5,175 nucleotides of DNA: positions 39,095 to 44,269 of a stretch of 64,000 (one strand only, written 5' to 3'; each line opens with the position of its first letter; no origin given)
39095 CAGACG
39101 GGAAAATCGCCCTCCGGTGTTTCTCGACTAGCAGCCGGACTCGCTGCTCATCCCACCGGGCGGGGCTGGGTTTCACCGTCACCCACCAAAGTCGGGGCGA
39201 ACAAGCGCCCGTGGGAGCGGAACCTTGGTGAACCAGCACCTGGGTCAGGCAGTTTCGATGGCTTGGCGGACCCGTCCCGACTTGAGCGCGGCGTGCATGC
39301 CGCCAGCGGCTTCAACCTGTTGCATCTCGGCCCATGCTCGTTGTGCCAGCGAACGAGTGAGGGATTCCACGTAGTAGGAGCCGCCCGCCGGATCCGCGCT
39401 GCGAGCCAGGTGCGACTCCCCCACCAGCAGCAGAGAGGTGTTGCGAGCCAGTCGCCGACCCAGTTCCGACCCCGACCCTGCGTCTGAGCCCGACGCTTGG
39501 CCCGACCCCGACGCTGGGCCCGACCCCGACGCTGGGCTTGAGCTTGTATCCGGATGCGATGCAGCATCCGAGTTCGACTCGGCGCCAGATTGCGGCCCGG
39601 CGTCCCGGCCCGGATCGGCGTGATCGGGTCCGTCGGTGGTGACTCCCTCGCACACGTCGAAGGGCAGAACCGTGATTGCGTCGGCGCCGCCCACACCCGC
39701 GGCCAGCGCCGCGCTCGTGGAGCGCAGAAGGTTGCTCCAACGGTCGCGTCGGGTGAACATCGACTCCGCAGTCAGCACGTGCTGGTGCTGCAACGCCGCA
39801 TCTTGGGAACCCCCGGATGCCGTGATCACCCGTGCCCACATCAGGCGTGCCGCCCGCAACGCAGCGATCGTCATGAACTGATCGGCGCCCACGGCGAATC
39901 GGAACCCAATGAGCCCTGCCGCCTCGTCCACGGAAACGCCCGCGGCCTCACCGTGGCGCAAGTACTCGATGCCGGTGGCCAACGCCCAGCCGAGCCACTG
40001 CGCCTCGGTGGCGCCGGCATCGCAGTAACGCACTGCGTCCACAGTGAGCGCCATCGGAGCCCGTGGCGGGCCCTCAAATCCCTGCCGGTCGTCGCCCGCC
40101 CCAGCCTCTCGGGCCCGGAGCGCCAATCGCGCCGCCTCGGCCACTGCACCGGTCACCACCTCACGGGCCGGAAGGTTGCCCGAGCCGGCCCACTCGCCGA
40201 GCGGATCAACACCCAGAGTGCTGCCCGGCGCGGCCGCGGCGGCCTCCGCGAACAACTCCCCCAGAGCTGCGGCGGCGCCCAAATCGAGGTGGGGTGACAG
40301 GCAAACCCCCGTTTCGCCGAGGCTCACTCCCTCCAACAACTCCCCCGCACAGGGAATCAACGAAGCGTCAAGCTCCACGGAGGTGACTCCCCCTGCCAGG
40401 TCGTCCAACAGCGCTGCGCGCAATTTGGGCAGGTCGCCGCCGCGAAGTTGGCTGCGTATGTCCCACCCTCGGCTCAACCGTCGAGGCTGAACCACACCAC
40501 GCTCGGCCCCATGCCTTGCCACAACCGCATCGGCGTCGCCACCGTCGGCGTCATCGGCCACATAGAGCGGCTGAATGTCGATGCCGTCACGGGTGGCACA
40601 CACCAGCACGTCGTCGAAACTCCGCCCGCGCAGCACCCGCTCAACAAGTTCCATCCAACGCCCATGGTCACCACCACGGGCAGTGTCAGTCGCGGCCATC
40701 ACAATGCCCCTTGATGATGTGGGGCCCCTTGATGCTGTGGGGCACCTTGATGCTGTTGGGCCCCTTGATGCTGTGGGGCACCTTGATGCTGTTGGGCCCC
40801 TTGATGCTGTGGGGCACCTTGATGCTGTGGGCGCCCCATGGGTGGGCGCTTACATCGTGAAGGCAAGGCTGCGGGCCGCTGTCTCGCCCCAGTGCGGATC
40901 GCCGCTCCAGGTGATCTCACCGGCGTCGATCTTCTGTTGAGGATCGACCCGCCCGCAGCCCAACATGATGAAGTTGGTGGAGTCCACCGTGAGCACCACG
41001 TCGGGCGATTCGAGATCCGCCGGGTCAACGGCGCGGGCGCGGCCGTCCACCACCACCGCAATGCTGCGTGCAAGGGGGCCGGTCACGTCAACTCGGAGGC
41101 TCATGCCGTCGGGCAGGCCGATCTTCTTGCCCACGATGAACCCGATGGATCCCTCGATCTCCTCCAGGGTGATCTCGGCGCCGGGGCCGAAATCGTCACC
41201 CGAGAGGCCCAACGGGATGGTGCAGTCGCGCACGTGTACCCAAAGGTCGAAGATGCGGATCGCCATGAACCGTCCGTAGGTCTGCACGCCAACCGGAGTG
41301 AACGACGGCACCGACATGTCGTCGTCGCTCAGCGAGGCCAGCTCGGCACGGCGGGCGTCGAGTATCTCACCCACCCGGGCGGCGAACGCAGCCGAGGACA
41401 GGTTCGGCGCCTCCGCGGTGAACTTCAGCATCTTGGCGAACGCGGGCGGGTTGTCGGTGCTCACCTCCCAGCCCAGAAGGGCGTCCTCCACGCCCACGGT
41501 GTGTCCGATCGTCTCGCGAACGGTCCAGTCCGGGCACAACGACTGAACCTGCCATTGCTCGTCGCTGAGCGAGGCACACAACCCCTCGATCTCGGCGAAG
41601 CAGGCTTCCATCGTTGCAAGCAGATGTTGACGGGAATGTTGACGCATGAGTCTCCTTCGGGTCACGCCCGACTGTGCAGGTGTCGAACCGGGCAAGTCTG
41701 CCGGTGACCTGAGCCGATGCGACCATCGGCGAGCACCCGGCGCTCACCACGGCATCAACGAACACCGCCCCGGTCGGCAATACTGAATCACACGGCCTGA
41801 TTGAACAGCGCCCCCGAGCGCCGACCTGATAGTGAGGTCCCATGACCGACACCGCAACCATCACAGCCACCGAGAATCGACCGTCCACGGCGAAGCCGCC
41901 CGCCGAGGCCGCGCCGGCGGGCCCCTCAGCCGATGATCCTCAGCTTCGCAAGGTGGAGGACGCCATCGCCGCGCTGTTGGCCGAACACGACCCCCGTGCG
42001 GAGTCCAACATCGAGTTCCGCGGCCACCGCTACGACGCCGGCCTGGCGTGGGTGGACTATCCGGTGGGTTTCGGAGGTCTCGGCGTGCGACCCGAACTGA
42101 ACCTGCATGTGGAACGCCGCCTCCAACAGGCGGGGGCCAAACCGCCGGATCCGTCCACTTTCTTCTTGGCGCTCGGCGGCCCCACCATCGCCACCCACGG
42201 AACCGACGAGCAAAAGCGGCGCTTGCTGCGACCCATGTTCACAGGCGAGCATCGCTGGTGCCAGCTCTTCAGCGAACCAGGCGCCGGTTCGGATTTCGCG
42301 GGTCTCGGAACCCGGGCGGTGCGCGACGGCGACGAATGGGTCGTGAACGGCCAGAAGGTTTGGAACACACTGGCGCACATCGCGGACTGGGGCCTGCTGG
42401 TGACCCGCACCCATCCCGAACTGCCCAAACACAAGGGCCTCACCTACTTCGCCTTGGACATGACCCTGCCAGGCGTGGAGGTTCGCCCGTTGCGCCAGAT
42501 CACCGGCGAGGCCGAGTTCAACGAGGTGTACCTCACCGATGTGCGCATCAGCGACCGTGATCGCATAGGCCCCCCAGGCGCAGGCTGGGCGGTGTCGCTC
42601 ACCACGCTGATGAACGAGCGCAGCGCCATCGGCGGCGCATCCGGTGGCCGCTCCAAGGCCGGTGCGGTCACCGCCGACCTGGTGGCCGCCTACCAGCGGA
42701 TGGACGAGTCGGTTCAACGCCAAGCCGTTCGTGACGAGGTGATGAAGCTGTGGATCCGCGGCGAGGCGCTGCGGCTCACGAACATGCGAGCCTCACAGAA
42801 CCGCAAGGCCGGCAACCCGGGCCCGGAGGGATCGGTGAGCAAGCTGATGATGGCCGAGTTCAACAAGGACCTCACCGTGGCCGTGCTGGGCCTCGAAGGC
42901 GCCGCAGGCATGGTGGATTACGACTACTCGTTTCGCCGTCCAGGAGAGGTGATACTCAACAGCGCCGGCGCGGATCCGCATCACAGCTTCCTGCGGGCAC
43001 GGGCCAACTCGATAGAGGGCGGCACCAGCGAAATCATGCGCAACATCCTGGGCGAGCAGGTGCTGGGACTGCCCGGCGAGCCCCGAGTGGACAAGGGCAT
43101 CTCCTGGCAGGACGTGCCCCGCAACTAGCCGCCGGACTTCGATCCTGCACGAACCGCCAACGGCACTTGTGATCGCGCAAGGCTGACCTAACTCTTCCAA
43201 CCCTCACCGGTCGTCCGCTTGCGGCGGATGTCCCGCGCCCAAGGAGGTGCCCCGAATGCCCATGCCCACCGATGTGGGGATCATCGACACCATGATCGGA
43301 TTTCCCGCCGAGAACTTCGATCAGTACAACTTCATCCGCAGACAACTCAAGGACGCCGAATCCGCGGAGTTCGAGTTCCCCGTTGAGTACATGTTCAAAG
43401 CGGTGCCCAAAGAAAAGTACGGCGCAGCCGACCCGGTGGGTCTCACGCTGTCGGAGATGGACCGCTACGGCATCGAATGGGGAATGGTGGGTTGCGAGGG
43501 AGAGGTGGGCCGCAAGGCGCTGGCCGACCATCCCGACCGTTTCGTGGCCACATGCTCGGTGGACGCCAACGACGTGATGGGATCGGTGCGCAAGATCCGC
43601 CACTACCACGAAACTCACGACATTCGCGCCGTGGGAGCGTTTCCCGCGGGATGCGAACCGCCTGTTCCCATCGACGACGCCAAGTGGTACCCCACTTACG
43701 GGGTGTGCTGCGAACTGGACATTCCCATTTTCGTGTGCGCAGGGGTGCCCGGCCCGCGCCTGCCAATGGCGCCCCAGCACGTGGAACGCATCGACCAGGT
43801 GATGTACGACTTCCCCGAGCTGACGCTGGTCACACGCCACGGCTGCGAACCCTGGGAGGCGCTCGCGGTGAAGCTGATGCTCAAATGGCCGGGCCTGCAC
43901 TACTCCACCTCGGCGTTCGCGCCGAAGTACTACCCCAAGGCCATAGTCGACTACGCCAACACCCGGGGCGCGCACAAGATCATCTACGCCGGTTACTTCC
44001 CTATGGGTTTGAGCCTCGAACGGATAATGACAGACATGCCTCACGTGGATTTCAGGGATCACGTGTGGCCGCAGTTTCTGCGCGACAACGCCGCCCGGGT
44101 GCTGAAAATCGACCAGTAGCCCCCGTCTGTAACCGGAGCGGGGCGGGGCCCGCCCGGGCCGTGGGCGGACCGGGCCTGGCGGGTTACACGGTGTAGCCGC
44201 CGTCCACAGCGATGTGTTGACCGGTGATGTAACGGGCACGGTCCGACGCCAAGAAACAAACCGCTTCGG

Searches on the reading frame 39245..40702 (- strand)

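Call 56: search_protein_families(library=pfam, proteins=[window:39245-40702:-], max_evalue=0.00001)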
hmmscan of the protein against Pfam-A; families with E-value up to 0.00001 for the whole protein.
window:39245-40702:- (485 aa): 1 family
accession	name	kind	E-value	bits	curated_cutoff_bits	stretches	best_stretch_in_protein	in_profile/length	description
PF01642.28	MM_CoA_mutase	-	7.8e-72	242.9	22.1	2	219-355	201-339/512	Methylmalonyl-CoA mutase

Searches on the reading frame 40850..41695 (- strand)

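Call 56: search_protein_families(library=pfam, proteins=[window:40850-41695:-], max_evalue=0.00001)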
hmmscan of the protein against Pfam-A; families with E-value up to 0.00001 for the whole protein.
window:40850-41695:- (281 aa): 2 families
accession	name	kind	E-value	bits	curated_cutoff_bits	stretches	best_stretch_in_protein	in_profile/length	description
PF11716.13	MDMPI_N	-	2.1e-17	64.6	24.2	1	31-157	3-138/140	Mycothiol maleylpyruvate isomerase N-terminal domain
PF12867.12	DinB_2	-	2.5e-09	38.1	24.8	1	30-156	3-126/128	DinB superfamily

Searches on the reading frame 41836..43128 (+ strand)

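Call 56: search_protein_families(library=pfam, proteins=[window:41836-43128:+], max_evalue=0.00001)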
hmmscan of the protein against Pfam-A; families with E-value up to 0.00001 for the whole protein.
window:41836-43128:+ (430 aa): 3 families
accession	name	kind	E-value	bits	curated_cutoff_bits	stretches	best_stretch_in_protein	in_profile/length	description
PF02770.24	Acyl-CoA_dh_M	-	1.4e-19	70.5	33.3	1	142-236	1-97/97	Acyl-CoA dehydrogenase, middle domain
PF00441.29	Acyl-CoA_dh_1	-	6.5e-18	65.8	22.4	1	248-410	1-150/150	Acyl-CoA dehydrogenase, C-terminal domain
PF02771.21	Acyl-CoA_dh_N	-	1.4e-06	29.1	22.9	1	40-138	15-113/113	Acyl-CoA dehydrogenase, N-terminal domain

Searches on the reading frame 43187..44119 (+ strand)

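Call 75: search_protein_families(library=pfam, proteins=[window:43187-44119:+], max_evalue=0.00001)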
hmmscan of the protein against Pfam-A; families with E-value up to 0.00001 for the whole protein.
window:43187-44119:+ (310 aa): 1 family
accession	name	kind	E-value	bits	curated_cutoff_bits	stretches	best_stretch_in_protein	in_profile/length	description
PF04909.20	Amidohydro_2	-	2e-18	67.6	26.4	1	112-307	73-288/289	Amidohydrolase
